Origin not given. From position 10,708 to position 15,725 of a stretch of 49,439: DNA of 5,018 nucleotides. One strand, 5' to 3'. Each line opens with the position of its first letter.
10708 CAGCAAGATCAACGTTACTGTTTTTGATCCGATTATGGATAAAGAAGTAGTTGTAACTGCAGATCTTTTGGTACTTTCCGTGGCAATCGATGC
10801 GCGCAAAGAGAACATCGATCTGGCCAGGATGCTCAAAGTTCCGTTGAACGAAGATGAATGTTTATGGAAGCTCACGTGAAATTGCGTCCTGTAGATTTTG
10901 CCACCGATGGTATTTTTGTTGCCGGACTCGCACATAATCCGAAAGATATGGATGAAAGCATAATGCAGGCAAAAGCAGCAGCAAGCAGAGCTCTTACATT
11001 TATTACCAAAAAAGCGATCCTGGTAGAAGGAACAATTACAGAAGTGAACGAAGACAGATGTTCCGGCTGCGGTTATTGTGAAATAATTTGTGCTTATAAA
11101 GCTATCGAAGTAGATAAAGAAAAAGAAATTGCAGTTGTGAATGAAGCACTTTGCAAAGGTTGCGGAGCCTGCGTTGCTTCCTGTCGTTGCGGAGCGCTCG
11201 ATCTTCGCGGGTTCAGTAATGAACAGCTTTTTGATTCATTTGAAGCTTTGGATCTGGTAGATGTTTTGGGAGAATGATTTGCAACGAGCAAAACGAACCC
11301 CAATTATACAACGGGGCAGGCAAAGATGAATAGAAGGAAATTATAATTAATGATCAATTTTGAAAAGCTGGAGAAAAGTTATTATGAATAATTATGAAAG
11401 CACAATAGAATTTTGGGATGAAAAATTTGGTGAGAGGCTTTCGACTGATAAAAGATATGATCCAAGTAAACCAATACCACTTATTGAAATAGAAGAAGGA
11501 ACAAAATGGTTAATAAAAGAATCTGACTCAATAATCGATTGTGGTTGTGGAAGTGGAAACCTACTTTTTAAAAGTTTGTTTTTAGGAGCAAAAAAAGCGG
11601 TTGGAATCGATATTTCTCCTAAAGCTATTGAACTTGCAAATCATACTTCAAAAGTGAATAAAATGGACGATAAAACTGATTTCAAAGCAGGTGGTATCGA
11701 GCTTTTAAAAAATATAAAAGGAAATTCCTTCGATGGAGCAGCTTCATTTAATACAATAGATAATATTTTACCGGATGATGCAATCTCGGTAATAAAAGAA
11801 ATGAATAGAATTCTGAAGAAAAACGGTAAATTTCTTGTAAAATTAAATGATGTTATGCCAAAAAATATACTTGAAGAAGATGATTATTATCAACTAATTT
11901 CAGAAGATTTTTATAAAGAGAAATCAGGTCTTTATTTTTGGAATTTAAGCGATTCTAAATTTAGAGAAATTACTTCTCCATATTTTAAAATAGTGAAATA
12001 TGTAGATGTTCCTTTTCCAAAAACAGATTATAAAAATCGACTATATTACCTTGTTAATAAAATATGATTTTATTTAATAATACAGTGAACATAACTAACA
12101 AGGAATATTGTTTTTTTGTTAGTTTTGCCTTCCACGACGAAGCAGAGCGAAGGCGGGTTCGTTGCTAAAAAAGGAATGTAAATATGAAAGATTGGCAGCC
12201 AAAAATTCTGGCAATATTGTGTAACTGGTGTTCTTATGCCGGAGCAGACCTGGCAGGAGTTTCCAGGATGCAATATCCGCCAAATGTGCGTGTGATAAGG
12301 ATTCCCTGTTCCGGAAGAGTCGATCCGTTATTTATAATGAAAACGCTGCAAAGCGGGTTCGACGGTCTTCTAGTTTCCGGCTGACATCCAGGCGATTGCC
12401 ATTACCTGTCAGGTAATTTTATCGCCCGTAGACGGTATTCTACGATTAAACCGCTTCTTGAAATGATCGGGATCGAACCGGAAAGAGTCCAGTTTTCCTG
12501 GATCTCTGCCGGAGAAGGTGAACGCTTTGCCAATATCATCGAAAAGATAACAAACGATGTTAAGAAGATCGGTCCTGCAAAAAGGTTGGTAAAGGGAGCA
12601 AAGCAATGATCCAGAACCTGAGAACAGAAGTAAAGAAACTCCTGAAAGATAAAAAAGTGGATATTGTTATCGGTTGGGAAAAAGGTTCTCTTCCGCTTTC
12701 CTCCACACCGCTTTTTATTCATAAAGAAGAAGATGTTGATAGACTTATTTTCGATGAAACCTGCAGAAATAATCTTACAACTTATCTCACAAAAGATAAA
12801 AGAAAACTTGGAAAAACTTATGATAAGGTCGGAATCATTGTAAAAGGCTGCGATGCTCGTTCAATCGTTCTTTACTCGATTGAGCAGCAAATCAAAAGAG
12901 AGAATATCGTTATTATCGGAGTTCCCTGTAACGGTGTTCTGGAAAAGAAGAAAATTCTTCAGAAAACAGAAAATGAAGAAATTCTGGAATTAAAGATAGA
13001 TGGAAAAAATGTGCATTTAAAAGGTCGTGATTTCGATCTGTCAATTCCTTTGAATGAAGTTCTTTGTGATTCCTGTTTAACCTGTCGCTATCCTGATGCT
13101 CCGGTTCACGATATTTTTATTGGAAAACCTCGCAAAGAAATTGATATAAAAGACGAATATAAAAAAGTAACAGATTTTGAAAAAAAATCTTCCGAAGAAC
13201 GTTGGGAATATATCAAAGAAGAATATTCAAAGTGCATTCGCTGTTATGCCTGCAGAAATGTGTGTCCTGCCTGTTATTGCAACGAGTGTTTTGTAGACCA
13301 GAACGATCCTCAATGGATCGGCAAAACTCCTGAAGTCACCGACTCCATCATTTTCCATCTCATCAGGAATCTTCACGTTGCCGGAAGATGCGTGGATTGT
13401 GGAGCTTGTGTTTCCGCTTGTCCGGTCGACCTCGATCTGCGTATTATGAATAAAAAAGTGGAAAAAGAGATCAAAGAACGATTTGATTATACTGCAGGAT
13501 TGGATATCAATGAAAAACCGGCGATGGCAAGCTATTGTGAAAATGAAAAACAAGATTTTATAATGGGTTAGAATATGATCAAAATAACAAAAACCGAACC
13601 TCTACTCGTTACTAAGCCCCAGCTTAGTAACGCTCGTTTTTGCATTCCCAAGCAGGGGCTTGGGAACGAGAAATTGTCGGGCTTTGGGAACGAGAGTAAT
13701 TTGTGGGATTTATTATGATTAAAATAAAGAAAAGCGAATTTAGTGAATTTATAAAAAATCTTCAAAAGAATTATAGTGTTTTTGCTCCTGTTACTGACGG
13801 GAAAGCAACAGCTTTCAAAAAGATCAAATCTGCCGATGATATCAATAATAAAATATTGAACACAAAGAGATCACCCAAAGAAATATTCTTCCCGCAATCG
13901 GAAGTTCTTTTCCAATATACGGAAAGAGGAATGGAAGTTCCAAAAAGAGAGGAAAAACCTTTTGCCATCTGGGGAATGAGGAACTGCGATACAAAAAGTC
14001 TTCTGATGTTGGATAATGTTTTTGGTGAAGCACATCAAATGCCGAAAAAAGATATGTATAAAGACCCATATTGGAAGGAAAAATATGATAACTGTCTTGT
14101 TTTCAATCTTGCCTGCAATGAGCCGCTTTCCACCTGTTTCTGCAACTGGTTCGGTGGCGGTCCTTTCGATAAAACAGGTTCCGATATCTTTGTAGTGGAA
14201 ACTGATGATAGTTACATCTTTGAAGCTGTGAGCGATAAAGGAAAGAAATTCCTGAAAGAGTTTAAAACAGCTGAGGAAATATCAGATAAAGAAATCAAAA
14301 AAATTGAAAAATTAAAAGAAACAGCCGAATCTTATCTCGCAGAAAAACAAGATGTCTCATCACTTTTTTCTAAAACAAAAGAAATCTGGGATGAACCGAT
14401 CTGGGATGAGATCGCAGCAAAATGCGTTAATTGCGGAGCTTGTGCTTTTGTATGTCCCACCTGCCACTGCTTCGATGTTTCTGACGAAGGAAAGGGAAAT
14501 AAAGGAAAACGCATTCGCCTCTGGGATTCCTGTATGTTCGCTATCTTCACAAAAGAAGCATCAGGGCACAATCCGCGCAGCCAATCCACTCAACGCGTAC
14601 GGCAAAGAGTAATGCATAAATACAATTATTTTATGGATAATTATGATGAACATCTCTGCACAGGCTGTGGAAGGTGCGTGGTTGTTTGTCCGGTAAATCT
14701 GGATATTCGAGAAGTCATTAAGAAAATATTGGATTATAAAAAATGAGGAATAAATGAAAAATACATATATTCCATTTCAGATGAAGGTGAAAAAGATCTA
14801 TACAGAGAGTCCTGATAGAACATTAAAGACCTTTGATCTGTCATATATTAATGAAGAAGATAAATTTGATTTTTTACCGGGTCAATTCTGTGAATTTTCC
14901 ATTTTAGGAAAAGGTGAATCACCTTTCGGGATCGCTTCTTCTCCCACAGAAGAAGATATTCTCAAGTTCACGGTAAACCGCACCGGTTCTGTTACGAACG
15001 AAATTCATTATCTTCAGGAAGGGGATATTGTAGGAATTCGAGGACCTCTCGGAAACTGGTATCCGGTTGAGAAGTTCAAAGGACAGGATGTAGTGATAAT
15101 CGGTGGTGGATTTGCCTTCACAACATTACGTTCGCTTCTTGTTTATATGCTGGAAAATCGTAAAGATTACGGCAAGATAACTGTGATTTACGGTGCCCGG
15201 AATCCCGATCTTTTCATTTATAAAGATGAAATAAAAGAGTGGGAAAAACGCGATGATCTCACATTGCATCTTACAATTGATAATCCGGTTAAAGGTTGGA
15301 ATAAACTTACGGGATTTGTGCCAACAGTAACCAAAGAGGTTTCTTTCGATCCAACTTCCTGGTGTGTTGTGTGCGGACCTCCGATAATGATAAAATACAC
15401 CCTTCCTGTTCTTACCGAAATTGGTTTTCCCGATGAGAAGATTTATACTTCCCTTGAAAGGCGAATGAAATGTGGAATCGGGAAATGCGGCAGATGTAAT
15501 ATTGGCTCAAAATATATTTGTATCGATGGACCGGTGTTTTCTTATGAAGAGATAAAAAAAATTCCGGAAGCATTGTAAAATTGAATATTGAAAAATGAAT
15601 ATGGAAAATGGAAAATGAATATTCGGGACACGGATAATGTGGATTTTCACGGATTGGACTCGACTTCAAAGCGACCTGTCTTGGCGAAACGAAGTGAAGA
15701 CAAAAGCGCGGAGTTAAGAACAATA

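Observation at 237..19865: HdrB-less HdrA/MvhD(Sec)/Flx-like modules interleaved with a TusA-DsrE-YeeE-rhodanese sulfur relay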

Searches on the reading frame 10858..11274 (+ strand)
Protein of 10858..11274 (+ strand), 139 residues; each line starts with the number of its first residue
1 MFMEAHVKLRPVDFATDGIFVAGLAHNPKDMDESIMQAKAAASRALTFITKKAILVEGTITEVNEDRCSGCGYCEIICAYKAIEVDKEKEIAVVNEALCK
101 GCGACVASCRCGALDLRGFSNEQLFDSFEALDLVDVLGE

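Call 7: search_protein_families(library=pfam, proteins=[window:10858-11274:+], max_evalue=0.01)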
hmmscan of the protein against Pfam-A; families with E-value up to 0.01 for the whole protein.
window:10858-11274:+ (139 aa): 11 families
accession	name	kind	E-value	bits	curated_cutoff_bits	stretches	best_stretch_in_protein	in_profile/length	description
PF12837.12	Fer4_6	-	6.7e-10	38.9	25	2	62-83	3-24/24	4Fe-4S binding domain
PF00037.32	Fer4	-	2.3e-09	37.1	21.1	2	62-83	2-23/24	4Fe-4S binding domain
PF12838.12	Fer4_7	-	3.6e-08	34.2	27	1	67-113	1-52/52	4Fe-4S dicluster domain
PF14697.11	Fer4_21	-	2.7e-07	31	35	1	62-110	2-52/59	4Fe-4S dicluster domain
PF12797.12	Fer4_2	-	3e-07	30.4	24.5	2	62-79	4-21/22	4Fe-4S binding domain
PF13237.11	Fer4_10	-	1.2e-06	28.8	25.5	1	63-109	4-52/53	4Fe-4S dicluster domain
PF13187.11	Fer4_9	-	6.5e-06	26.5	27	1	67-113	1-51/52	4Fe-4S dicluster domain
PF25160.1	LdpA_Fe-S-bd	-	1.2e-05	25.5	27.6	1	60-85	20-45/49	LdpA Fe-S cluster-binding domain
PF13534.11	Fer4_17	-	0.00056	20.8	22.2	0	67-80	45-58/61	4Fe-4S dicluster domain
PF13484.11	Fer4_16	-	0.003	18.7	30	0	99-117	2-20/66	4Fe-4S double cluster binding domain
PF12800.12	Fer4_4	-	0.0058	17.4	24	0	66-80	2-16/17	4Fe-4S binding domain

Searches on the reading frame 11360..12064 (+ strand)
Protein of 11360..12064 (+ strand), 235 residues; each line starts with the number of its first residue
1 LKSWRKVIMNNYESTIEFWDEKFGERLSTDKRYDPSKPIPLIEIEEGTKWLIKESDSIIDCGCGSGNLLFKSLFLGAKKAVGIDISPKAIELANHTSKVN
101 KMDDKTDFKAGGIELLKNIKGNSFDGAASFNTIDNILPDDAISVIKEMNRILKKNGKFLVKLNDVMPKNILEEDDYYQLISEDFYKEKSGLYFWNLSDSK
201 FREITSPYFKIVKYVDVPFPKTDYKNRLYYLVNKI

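Call 7: search_protein_families(library=pfam, proteins=[window:11360-12064:+], max_evalue=0.01)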
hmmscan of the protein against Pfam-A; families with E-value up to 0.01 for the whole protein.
window:11360-12064:+ (235 aa): 13 families
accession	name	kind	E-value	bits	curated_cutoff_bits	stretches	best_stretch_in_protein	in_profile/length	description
PF13847.12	Methyltransf_31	-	1.7e-18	67.1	27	1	53-185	2-133/145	Methyltransferase domain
PF08241.18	Methyltransf_11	-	4.4e-14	53.3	21.2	1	60-160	2-95/95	Methyltransferase domain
PF13649.12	Methyltransf_25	-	1.3e-13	51.8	27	1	58-156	1-97/97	Methyltransferase domain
PF06325.19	PrmA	-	3.2e-13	50.3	22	1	51-159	158-257/296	Ribosomal protein L11 methyltransferase (PrmA)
PF08242.18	Methyltransf_12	-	3.6e-10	40.9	30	1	60-158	2-98/98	Methyltransferase domain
PF13489.12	Methyltransf_23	-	1.4e-08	35.1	27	1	52-163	20-119/164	Methyltransferase domain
PF08003.17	Methyltransf_9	-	1.5e-05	24.6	23.8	1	56-195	117-246/315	Protein of unknown function (DUF1698)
PF05175.20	MTS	-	1.8e-05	24.9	23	1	51-166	23-144/170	Methyltransferase small domain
PF01555.25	N6_N4_Mtase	-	2e-05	25.1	26.7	0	31-94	160-220/221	DNA methylase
PF02353.26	CMAS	-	3.4e-05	23.7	27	1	52-162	60-166/273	Mycolic acid cyclopropane synthetase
PF01209.24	Ubie_methyltran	-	3.6e-05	23.7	20.1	1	53-160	46-151/233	ubiE/COQ5 methyltransferase family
PF13679.12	Methyltransf_32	-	0.0024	18.3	27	1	54-114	25-90/143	Methyltransferase domain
PF08123.19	DOT1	-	0.0074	16.3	23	0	52-101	40-90/205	Histone methylation protein DOT1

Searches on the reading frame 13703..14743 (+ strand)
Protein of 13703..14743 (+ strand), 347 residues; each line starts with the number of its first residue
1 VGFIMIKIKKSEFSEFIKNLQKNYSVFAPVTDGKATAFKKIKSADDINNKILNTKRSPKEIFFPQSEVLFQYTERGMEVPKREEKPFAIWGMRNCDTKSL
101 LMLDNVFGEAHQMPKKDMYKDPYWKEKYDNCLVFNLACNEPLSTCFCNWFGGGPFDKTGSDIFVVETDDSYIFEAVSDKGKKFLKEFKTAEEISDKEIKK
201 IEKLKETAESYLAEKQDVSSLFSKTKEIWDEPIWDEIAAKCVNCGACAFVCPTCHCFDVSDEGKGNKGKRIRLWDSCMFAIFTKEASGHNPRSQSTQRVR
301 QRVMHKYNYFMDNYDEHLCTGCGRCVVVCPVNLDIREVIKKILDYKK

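Call 7: search_protein_families(library=pfam, proteins=[window:13703-14743:+], max_evalue=0.01)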
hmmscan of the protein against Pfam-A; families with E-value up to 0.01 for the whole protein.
window:13703-14743:+ (347 aa): 15 families
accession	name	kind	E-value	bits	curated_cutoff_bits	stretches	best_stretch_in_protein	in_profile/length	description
PF17179.9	Fer4_22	-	3.9e-34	117.8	27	1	240-332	1-94/95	4Fe-4S dicluster domain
PF00037.32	Fer4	-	8.5e-11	41.6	21.1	2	314-332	3-21/24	4Fe-4S binding domain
PF13237.11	Fer4_10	-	9.2e-09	35.5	25.5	1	313-337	3-30/53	4Fe-4S dicluster domain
PF12797.12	Fer4_2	-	1.5e-08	34.5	24.5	2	238-253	7-22/22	4Fe-4S binding domain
PF12837.12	Fer4_6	-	3.7e-08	33.4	25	1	314-332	4-22/24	4Fe-4S binding domain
PF14697.11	Fer4_21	-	7e-08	32.9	35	1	313-332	35-54/59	4Fe-4S dicluster domain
PF13183.11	Fer4_8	-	1.3e-07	32.5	27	1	238-333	2-68/68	4Fe-4S dicluster domain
PF13534.11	Fer4_17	-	1.3e-07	32.5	22.2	1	298-334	25-61/61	4Fe-4S dicluster domain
PF25160.1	LdpA_Fe-S-bd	-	1.3e-06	28.5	27.6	1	316-333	25-42/49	LdpA Fe-S cluster-binding domain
PF13746.11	Fer4_18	-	3.1e-06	27.8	27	1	295-338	37-80/114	4Fe-4S dicluster domain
PF13187.11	Fer4_9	-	1.5e-05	25.3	27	2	240-332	1-50/52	4Fe-4S dicluster domain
PF12798.12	Fer4_3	-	3.7e-05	24.7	27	1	319-332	1-14/15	4Fe-4S binding domain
PF12838.12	Fer4_7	-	3.8e-05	24.5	27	1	240-332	1-51/52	4Fe-4S dicluster domain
PF13484.11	Fer4_16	-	0.00011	23.3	30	0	308-332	38-66/66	4Fe-4S double cluster binding domain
PF12800.12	Fer4_4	-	0.0016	19.1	24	1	318-331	3-16/17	4Fe-4S binding domain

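Call 53: search_protein_families(library=ncbifam, proteins=[window:13703-14743:+], max_evalue=0.00001)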
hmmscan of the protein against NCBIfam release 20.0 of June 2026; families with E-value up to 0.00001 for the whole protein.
window:13703-14743:+ (347 aa): 9 families
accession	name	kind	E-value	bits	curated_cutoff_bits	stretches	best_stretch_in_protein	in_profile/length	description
TIGR02910.1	sulfite_red_A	equivalog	2.6e-52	178.1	323.15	1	6-342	3-326/334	anaerobic sulfite reductase subunit AsrA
NF040829.1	sulfhyd_ShyB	equivalog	2.4e-48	164.9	690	1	5-342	3-329/334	NAD(P)-dependent hydrogenase/sulfhydrogenase 2 subunit beta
NF040833.1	sulfhyd_HydB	equivalog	2.3e-45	155.1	750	1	6-345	4-338/367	NADPH-dependent hydrogenase/sulfhydrogenase 1 subunit beta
NF004537.0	PRK05888.1-3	equivalog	8.4e-07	28.7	163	0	281-335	34-86/204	NADH-quinone oxidoreductase subunit NuoI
NF038196.1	ferrodoxin_EFR1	subfamily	9.7e-07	29.1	75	0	165-253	108-198/242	EFR1 family ferrodoxin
NF045670.1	quin_L_LdhH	equivalog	1.6e-06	26.7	800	0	316-342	353-379/706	L-lactate dehydrogenase (quinone) large subunit LdhH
TIGR02512.1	FeFe_hydrog_A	subfamily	3.3e-06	26.2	405.95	0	304-343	37-77/375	[FeFe] hydrogenase, group A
NF040864.1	HgcB_ferredoxin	equivalog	4.8e-06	26.3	99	0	313-332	10-29/93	mercury methylation ferredoxin HgcB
NF045796.1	DsrK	equivalog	5.4e-06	25.3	400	1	240-338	51-139/453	sulfate reduction electron transfer complex DsrMKJOP subunit DsrK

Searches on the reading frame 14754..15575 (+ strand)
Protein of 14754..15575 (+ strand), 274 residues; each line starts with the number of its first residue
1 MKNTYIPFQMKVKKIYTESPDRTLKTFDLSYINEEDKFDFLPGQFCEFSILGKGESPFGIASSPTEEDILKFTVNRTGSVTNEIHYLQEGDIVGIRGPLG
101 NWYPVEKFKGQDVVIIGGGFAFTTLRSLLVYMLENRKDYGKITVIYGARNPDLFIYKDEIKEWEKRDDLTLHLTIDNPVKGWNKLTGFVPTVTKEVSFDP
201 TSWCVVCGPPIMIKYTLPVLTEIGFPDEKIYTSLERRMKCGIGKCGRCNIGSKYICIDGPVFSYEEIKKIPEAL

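Call 7: search_protein_families(library=pfam, proteins=[window:14754-15575:+], max_evalue=0.01)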
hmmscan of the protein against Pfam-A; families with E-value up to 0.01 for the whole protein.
window:14754-15575:+ (274 aa): 3 families
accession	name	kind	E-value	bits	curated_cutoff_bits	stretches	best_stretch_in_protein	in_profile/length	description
PF00175.26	NAD_binding_1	-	2.3e-15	57.6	22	1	116-216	2-107/109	Oxidoreductase NAD-binding domain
PF10418.14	DHODB_Fe-S_bind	-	1.2e-11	44.6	23.9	1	235-267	1-40/41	Iron-sulfur cluster binding domain of dihydroorotate dehydrogenase B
PF00970.30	FAD_binding_6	-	6.5e-05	23.6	21.1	1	14-103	6-99/99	Oxidoreductase FAD-binding domain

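Call 53: search_protein_families(library=ncbifam, proteins=[window:14754-15575:+], max_evalue=0.00001)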
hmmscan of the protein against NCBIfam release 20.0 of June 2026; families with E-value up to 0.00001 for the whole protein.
window:14754-15575:+ (274 aa): 22 families
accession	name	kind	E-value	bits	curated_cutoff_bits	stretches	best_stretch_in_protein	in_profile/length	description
NF006220.0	PRK08345.1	subfamily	4.2e-69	233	395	1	2-270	5-290/294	cytochrome-c3 hydrogenase subunit gamma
TIGR02911.1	sulfite_red_B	equivalog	7.8e-58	195.6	288.6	1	3-269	1-258/261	anaerobic sulfite reductase subunit AsrB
NF040835.1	sulfhyd_HydG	equivalog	9.1e-56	189.2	650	1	2-271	12-288/292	NADPH-dependent hydrogenase/sulfhydrogenase 1 subunit gamma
NF040830.1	sulfhyd_ShyC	equivalog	2e-51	174.9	600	1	4-266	3-280/288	NAD(P)-dependent hydrogenase/sulfhydrogenase 2 subunit gamma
NF000796.0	PRK00054.1-1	equivalog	6.6e-44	150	224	1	7-269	3-237/254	dihydroorotate dehydrogenase electron transfer subunit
NF004862.0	PRK06222.1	subfamily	2.9e-24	86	220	1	41-265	29-246/281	sulfide/dihydroorotate dehydrogenase-like FAD/NAD-binding protein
NF000798.0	PRK00054.1-3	equivalog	1.7e-22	80.3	219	1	33-267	24-242/244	dihydroorotate dehydrogenase electron transfer subunit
NF009414.0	PRK12778.1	equivalog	2.5e-21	75.6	1103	1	42-267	30-248/752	bifunctional dihydroorotate dehydrogenase B NAD binding subunit/NADPH-dependent glutamate synthase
NF000799.0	PRK00054.1-4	equivalog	1e-20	73.9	314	1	57-267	54-256/258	dihydroorotate dehydrogenase electron transfer subunit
NF000797.0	PRK00054.1-2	equivalog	2.3e-15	56.6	270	1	78-264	83-262/267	dihydroorotate dehydrogenase electron transfer subunit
TIGR01941.1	nqrF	equivalog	2.5e-15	56.3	295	1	60-230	227-398/405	NADH:ubiquinone reductase (Na(+)-transporting) subunit F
NF005963.0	PRK08051.1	equivalog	1.4e-14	54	230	1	32-216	23-210/233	NAD(P)H-flavin reductase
NF058606.1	GlBtMonoRdsGbcB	equivalog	7.6e-14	51.4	500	1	14-227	20-239/362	glycine betaine monooxygenase reductase subunit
NF040810.1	BenC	equivalog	3.2e-13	49.6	430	1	8-229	105-324/333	benzoate 1,2-dioxygenase electron transfer component BenC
NF008822.0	PRK11872.1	equivalog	1.1e-12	47.6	402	1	11-232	110-332/341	anthranilate 1,2-dioxygenase electron transfer component AntC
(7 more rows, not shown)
